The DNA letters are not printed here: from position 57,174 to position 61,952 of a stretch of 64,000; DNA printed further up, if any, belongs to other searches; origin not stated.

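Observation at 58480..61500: FG-GAP protein built from >=14 near-identical 219-bp units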

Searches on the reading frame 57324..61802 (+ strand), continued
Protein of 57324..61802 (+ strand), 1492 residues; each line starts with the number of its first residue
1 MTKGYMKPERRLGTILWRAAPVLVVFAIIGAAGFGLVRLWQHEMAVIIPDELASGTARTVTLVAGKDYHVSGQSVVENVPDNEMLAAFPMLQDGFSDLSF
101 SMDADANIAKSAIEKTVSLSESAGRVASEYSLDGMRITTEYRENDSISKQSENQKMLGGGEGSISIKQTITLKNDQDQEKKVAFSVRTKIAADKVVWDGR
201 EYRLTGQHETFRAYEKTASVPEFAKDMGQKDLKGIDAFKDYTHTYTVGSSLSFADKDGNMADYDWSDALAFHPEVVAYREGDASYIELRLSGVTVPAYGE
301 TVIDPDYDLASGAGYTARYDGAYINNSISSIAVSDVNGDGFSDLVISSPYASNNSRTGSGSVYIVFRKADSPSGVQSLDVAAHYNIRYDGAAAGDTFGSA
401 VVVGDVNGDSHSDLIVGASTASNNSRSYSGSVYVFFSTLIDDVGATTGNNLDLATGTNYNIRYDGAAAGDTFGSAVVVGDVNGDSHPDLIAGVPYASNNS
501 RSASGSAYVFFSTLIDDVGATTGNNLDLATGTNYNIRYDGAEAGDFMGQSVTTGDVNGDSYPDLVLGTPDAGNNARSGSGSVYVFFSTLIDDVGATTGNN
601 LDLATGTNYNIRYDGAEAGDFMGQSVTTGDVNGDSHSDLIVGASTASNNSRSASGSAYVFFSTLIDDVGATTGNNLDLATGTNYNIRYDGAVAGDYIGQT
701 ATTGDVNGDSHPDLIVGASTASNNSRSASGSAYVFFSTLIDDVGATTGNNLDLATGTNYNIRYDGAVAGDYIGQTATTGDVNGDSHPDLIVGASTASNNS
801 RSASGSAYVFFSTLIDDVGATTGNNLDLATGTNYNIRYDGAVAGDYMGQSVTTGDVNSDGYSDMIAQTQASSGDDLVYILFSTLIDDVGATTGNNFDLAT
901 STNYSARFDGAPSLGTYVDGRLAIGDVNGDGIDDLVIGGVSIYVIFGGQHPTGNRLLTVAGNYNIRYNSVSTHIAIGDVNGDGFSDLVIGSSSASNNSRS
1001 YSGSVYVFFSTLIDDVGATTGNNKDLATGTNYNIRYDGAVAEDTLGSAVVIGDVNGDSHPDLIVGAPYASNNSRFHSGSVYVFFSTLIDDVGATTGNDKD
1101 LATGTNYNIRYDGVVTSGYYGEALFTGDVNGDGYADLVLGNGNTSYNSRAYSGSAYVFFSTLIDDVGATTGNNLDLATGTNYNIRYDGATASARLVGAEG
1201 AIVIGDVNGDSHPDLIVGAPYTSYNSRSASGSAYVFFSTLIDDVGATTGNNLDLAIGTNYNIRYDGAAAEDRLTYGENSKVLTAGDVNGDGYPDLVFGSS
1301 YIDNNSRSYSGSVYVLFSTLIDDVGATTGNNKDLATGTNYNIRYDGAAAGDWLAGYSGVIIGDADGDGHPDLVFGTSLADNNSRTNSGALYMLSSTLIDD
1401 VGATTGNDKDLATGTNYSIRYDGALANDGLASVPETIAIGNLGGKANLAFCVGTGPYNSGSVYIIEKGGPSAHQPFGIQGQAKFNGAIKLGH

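Call 13: find_homologous_proteins(query=window:57324-61802:+, max_evalue=0.00001)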
Query window:57324-61802:+ (1492 aa): 539 proteins with E <= 0.00001 among 8000 candidates; the best 120 are listed.
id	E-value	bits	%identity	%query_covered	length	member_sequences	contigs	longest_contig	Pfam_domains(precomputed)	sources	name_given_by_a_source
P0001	0.0e+0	3217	100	100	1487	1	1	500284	PF01839.30,PF14312.13,PF16743.11,PF13517.13,PF21955.1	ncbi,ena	-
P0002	0.0e+0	1624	55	95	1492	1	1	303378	PF01839.30,PF14312.13,PF19811.6,PF16743.11,PF13517.13,PF18790.8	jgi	jgi:hypothetical protein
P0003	0.0e+0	1536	55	95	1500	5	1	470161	PF15841.10,PF01839.30,PF23727.2,PF14312.13,PF19811.6,PF13517.13,PF18790.8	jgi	jgi:hypothetical protein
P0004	0.0e+0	1327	46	98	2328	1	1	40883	PF01839.30,PF14312.13,PF13517.13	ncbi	-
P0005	0.0e+0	1254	43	94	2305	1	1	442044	PF01839.30,PF12256.15,PF14312.13,PF21348.4,PF13517.13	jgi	jgi:hypothetical protein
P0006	0.0e+0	1111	48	94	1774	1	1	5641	PF01839.30,PF27237.1,PF14312.13,PF13517.13,PF18790.8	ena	-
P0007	1.6e-280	952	43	89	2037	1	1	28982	PF01839.30,PF12256.15,PF13715.13,PF13517.13,PF18986.6,PF13620.13,PF22904.4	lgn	-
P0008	7.0e-258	877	47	77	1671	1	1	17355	PF01839.30,PF13715.13,PF13517.13,PF17802.8,PF13620.13,PF09430.17,PF22904.4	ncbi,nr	ncbi:MAG: FG-GAP-like repeat-containing protein, partial [bacterium]|nr:FG-GAP-like repeat-containin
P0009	5.2e-244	831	46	77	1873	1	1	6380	PF01839.30,PF13715.13,PF13517.13,PF13620.13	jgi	jgi:hypothetical protein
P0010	7.0e-241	820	48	55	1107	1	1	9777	PF01839.30,PF12256.15,PF09603.16,PF14312.13,PF13517.13,PF21955.1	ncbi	-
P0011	4.5e-232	791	43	76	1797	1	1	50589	PF01839.30,PF14312.13,PF13715.13,PF13517.13,PF13620.13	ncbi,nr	ncbi:MAG: carboxypeptidase regulatory-like domain-containing protein [bacterium]|nr:carboxypeptidase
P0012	2.5e-225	769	42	68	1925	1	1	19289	PF01839.30,PF12256.15,PF14312.13,PF13517.13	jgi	jgi:hypothetical protein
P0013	2.0e-218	746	44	54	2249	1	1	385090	PF01839.30,PF27237.1,PF14312.13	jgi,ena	-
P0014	4.4e-201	689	46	38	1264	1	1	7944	PF01839.30,PF13715.13,PF13517.13,PF08308.18,PF13620.13,PF19077.7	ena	-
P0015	4.3e-198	679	44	53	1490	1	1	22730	PF01839.30,PF05860.20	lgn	-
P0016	9.7e-196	671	48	49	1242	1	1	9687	PF01839.30,PF12256.15,PF05860.20,PF13517.13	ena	-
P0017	5.8e-153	529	48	40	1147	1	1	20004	PF01839.30,PF25788.3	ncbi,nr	ncbi:MAG: hypothetical protein BMS9Abin34_126 [Patescibacteria group bacterium]|nr:MAG: hypothetical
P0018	4.9e-146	506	30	67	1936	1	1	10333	PF01839.30,PF13517.13,PF23743.2,PF19077.7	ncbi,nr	ncbi:MAG: FG-GAP repeat protein, partial [Planctomycetes bacterium]|nr:FG-GAP repeat protein [Planct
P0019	3.6e-145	503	52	39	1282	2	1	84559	PF01839.30,PF13620.13,PF19077.7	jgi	jgi:hypothetical protein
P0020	1.4e-143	498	53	39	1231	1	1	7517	PF01839.30,PF13620.13,PF19077.7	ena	-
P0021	5.6e-139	483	52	38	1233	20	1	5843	PF01839.30,PF13620.13,PF19077.7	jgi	-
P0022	5.0e-134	466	37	53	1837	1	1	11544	PF01839.30,PF27237.1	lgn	-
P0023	3.6e-133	464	53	33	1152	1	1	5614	PF01839.30,PF13620.13,PF19077.7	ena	-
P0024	9.9e-126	439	37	29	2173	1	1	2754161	PF01839.30,PF14312.13,PF13517.13,PF16377.11,PF00353.26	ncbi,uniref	ncbi:hypothetical protein VZH09_01340 [Synechococcus elongatus IITB7]|uniref:hypothetical protein n=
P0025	1.1e-125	439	35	67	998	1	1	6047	PF01839.30,PF13517.13,PF21955.1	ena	-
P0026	6.1e-125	436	43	43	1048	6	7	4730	PF01839.30,PF13517.13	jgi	-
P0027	1.7e-120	422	40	33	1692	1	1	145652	PF01839.30,PF14312.13,PF13517.13,PF00353.26,PF26745.1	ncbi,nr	ncbi:MAG: FG-GAP repeat protein [Magnetococcales bacterium]|nr:FG-GAP repeat protein [Magnetococcale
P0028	2.9e-120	421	49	36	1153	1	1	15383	PF01839.30,PF13620.13,PF19077.7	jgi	-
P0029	3.6e-120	420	48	36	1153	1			PF01839.30,PF13620.13,PF19077.7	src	-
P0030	3.9e-120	420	49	36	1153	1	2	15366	PF01839.30,PF13620.13,PF19077.7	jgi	-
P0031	7.1e-119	416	48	36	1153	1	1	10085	PF01839.30,PF13620.13,PF19077.7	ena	-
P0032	3.1e-118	414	51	34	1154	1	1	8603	PF01839.30,PF13620.13,PF19077.7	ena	-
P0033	5.4e-118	413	48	36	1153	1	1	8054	PF01839.30,PF13620.13,PF19077.7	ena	-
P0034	1.8e-116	408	51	34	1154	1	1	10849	PF01839.30,PF13620.13,PF19077.7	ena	-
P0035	6.5e-115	403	51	34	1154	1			PF01839.30,PF13620.13,PF19077.7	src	-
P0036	3.3e-114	401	39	32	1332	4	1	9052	PF01839.30,PF14312.13,PF13517.13,PF00353.26,PF21955.1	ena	-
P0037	5.3e-114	400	50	34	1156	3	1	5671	PF01839.30,PF13620.13,PF22904.4,PF19077.7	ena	-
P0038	1.5e-113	398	31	72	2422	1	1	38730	PF01839.30,PF13517.13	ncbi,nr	ncbi:MAG: hypothetical protein P8P30_06720 [Rickettsiales bacterium]|nr:hypothetical protein [Ricket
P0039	1.7e-112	395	34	67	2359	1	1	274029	PF01839.30,PF17963.8,PF13517.13,PF17803.8,PF00353.26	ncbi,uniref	ncbi:beta strand repeat-containing protein [Sulfitobacter sp.]|uniref:beta strand repeat-containing 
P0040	2.1e-110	388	35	78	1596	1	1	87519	PF01839.30,PF13517.13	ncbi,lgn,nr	ncbi:MAG: FG-GAP repeat protein [Deltaproteobacteria bacterium]|nr:FG-GAP repeat protein [Deltaprote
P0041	3.0e-110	388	35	33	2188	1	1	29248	PF01839.30,PF14312.13,PF13517.13,PF00353.26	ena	-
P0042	4.2e-109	384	36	48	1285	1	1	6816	PF01839.30,PF14312.13,PF13517.13,PF13620.13,PF19077.7,PF17936.8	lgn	-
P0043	6.0e-109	383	34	66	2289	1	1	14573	PF01839.30,PF13517.13,PF00353.26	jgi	jgi:hypothetical protein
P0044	7.7e-105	370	44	32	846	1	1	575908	PF01839.30,PF13517.13,PF05345.19,PF21955.1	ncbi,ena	-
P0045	1.3e-104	369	40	32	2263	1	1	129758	PF01839.30,PF14312.13,PF03160.21,PF13517.13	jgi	jgi:hypothetical protein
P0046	9.7e-102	359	32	71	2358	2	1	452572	PF01839.30,PF08548.18,PF13517.13,PF00353.26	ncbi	-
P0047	1.4e-96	342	33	74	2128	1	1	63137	PF01839.30,PF13517.13,PF00353.26,PF26745.1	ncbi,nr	ncbi:MAG: FG-GAP repeat protein, partial [Magnetococcales bacterium]|nr:FG-GAP repeat protein [Magne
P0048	9.6e-93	330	42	34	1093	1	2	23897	PF01839.30,PF13517.13,PF13620.13,PF19077.7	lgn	-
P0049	8.0e-92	327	36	74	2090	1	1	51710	PF01839.30,PF14312.13,PF13517.13,PF14252.12,PF00353.26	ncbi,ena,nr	ncbi:MAG TPA: DUF4347 domain-containing protein [Methylococcaceae bacterium]|nr:DUF4347 domain-conta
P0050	4.3e-91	324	31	59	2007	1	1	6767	PF01839.30,PF14312.13,PF13517.13,PF00353.26,PF26745.1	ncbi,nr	ncbi:MAG: FG-GAP repeat protein [Magnetococcales bacterium]|nr:FG-GAP repeat protein [Magnetococcale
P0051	1.4e-90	322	34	32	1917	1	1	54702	PF01839.30,PF14312.13,PF13517.13,PF00353.26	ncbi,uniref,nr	ncbi:hypothetical protein [Nitrosomonas sp.]|uniref:hypothetical protein n=1 Tax=Nitrosomonas sp. Ta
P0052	1.1e-89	319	40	34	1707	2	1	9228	PF01839.30,PF14312.13,PF13517.13,PF00353.26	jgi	jgi:Ca2+-binding RTX toxin-like protein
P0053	1.4e-89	319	36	67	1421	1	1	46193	PF01839.30,PF14312.13,PF13517.13,PF00353.26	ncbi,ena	-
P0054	3.7e-89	318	37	35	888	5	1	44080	PF01839.30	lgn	-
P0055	4.0e-88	314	31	66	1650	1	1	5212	PF01839.30,PF14312.13,PF23592.1,PF13517.13,PF00028.24,PF00353.26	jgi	-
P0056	4.6e-86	307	36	32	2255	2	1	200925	PF01839.30,PF13517.13,PF00353.26,PF21955.1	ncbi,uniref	ncbi:MAG: FG-GAP-like repeat-containing protein, partial [Hydrogenophaga sp.]|uniref:hypothetical pr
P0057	1.5e-83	299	34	32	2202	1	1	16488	PF01839.30,PF13517.13,PF00353.26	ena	-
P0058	1.7e-82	296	36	28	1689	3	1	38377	PF01839.30,PF12256.15,PF14312.13,PF13517.13,PF16168.12,PF00353.26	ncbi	-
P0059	2.5e-80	288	34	27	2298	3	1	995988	PF01839.30,PF19928.5,PF14312.13,PF13517.13,PF00353.26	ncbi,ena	-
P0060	2.7e-80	288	32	68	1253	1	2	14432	PF01839.30,PF13517.13,PF13403.12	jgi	-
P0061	5.8e-80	287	34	68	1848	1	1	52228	PF01839.30,PF13517.13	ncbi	-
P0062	8.4e-80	287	32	66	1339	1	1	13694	PF01839.30,PF14312.13,PF13517.13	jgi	-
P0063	1.4e-79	286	41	35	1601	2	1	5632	PF01839.30,PF14312.13,PF17963.8,PF17892.8,PF13517.13,PF00353.26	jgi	jgi:VCBS repeat-containing protein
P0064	2.0e-79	285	32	61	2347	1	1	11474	PF01839.30,PF13517.13,PF00353.26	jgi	jgi:hypothetical protein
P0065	1.1e-77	280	32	72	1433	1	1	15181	PF01839.30,PF13517.13,PF18560.8,PF00353.26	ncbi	ncbi:MAG: integrin alpha, partial [Planctomycetota bacterium]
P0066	1.8e-77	279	37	33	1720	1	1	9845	PF01839.30,PF14312.13,PF13517.13,PF00353.26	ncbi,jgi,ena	jgi:Ca2+-binding RTX toxin-like protein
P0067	5.0e-77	277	39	32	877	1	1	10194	PF01839.30,PF13517.13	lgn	-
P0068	2.6e-76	275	37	39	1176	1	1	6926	PF01839.30,PF13517.13,PF25788.3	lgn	-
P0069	5.8e-76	274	35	34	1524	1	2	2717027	PF01839.30,PF14312.13,PF13517.13,PF00353.26,PF21955.1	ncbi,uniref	ncbi:type I secretion C-terminal target domain-containing protein [Synechococcus elongatus]|uniref:T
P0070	1.1e-74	270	29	70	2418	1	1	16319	PF01839.30,PF00801.27,PF13517.13,PF18911.7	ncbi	ncbi:MAG: FG-GAP-like repeat-containing protein [Chloroflexota bacterium]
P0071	1.1e-73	266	26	69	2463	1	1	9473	PF02412.24,PF01839.30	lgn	-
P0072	2.2e-73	265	45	30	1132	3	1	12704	PF01839.30,PF19077.7,PF16656.12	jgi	-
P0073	2.1e-72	262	34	67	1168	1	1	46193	PF01839.30,PF14312.13,PF13517.13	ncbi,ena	-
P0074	2.9e-72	262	37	32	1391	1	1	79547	PF01839.30,PF13517.13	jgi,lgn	jgi:hypothetical protein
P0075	1.1e-71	260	33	32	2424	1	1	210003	PF01839.30,PF14312.13,PF13517.13,PF00353.26,PF19077.7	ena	-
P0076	2.6e-71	259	31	64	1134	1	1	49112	PF01839.30,PF13517.13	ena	-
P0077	2.9e-71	258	35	33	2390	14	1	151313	PF01839.30,PF17963.8,PF17892.8,PF13517.13,PF17803.8,PF00353.26,PF21955.1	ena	-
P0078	2.2e-70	255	32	72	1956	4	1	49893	PF01839.30,PF14312.13,PF13517.13,PF00353.26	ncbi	ncbi:MAG: hypothetical protein AB7P42_12690, partial [Gammaproteobacteria bacterium]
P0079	6.5e-70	254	35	32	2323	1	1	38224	PF01839.30,PF00413.31,PF14312.13,PF08548.18,PF13517.13,PF00353.26,PF21955.1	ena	-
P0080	1.8e-69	252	38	35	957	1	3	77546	PF01839.30,PF13517.13,PF21955.1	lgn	-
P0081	3.0e-68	248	33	66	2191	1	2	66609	PF01839.30,PF14312.13,PF13517.13,PF00353.26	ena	-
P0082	5.0e-68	248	38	37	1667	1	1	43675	PF01839.30,PF13715.13,PF13620.13,PF18884.6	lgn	-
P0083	1.1e-67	246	29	71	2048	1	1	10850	PF01839.30,PF13517.13,PF00353.26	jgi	jgi:hypothetical protein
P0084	2.2e-67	245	35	34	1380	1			PF01839.30,PF14312.13,PF13517.13,PF00353.26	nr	nr:FG-GAP repeat protein [Synechococcus elongatus] AZB73754.1 hypothetical protein DOP62_11755 [Syne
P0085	2.3e-67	245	27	70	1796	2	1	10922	PF01839.30,PF13517.13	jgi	jgi:hypothetical protein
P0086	4.7e-67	244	31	66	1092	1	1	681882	PF01839.30,PF14312.13,PF13517.13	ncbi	-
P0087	6.8e-67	244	38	34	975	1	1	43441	PF01839.30,PF13517.13,PF00353.26,PF21955.1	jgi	-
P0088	1.1e-66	243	35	22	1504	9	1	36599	PF01839.30,PF13517.13,PF00353.26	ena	-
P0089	5.2e-66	241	34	69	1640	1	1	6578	PF01839.30,PF14312.13,PF13517.13,PF00353.26,PF21955.1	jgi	jgi:Ca2+-binding RTX toxin-like protein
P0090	3.3e-65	238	37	30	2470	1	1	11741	PF01839.30,PF01551.30,PF00404.25,PF13517.13,PF00353.26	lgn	-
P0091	5.7e-65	238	32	65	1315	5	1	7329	PF01839.30,PF14312.13,PF13517.13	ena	-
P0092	9.4e-65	237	37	35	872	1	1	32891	PF01839.30,PF14312.13,PF13517.13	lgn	-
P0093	1.0e-64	237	34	33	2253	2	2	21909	PF02412.24,PF01839.30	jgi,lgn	jgi:hypothetical protein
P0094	3.4e-64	235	32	66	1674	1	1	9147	PF01839.30,PF14312.13,PF17963.8,PF23446.2,PF17892.8,PF13517.13,PF17803.8,PF14553.13,PF00353.26,PF21955.1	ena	-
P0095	3.5e-64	235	33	70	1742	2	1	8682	PF01839.30,PF12256.15,PF14312.13,PF13517.13,PF00353.26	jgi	jgi:Ca2+-binding RTX toxin-like protein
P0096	2.0e-63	232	37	30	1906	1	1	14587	PF01839.30,PF18560.8,PF00353.26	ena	-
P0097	2.7e-63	232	34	35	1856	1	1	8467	PF01839.30,PF13205.13,PF13517.13,PF10342.16,PF00353.26,PF13946.12,PF04234.19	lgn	-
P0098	5.4e-63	231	33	61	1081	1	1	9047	PF01839.30,PF14312.13,PF13517.13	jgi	jgi:hypothetical protein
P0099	7.7e-63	230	37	32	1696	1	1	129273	PF01839.30,PF17963.8,PF23592.1,PF23673.2,PF00028.24,PF17803.8,PF00353.26,PF21955.1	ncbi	-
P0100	1.2e-62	230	39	27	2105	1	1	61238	PF01839.30,PF14312.13,PF13517.13,PF00353.26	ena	-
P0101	1.8e-62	229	35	32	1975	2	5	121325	PF01839.30,PF13517.13,PF00353.26,PF19077.7,PF17936.8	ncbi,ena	-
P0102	1.8e-62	229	31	69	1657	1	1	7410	PF01839.30,PF17963.8,PF17892.8,PF13517.13,PF00028.24,PF17803.8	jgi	jgi:VCBS repeat-containing protein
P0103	1.9e-62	229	33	33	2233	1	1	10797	PF01839.30,PF00413.31,PF14312.13,PF13517.13,PF10142.16,PF00353.26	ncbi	-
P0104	2.1e-62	229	32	66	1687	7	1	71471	PF01839.30,PF13517.13,PF00353.26,PF13403.12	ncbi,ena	-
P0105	3.5e-62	228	33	33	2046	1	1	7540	PF01839.30,PF13517.13,PF00353.26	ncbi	ncbi:MAG: hypothetical protein ACPG06_02240, partial [Alphaproteobacteria bacterium]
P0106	2.2e-61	226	28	66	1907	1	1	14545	PF01839.30,PF13517.13,PF07603.18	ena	-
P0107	2.3e-61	226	37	34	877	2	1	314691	PF01839.30,PF13517.13,PF00353.26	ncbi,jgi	jgi:Ca2+-binding RTX toxin-like protein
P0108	3.7e-61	225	36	32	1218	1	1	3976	PF01839.30,PF14312.13,PF17963.8,PF23592.1,PF13517.13,PF00028.24,PF17803.8,PF21955.1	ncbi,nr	ncbi:MAG: Ig-like domain-containing protein, partial [Pseudomonadota bacterium]|nr:Ig-like domain-co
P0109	7.7e-61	224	36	51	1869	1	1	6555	PF01839.30,PF11296.15,PF14312.13,PF03160.21,PF13517.13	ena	-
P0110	1.7e-59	219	33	65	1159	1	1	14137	PF01839.30,PF13517.13,PF00353.26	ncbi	ncbi:MAG: hypothetical protein ABI832_14585 [bacterium]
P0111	8.7e-59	217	34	28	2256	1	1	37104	PF01839.30,PF13517.13,PF00353.26,PF21955.1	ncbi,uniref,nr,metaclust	ncbi:FG-GAP-like repeat-containing protein [Methylocucumis oryzae]|uniref:FG-GAP-like repeat-contain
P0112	1.7e-58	216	30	60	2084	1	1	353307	PF01839.30,PF13517.13,PF04886.17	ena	-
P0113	4.7e-58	215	35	30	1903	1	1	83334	PF01839.30,PF13517.13,PF00353.26,PF19077.7,PF17936.8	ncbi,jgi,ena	-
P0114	5.5e-58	214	32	31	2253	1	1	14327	PF01839.30,PF03160.21,PF00353.26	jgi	jgi:hypothetical protein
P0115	5.1e-56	208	31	63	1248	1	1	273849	PF01839.30,PF03160.21,PF13517.13,PF00353.26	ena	-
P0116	7.2e-56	207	31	66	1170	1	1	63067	PF01839.30,PF14312.13,PF13517.13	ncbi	-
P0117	8.1e-56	207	39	36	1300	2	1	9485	PF01839.30,PF13750.13,PF19077.7,PF21955.1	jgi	-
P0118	1.9e-55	206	32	30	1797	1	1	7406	PF01839.30,PF14312.13,PF13517.13,PF00353.26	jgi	-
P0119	6.1e-55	204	32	38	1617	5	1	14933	PF01839.30,PF17963.8,PF02494.23,PF13927.13,PF13517.13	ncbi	ncbi:MAG: hypothetical protein ACI97B_001205, partial [Verrucomicrobiales bacterium]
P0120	9.7e-55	204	30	70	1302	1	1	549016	PF01839.30,PF13517.13,PF16184.12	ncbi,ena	-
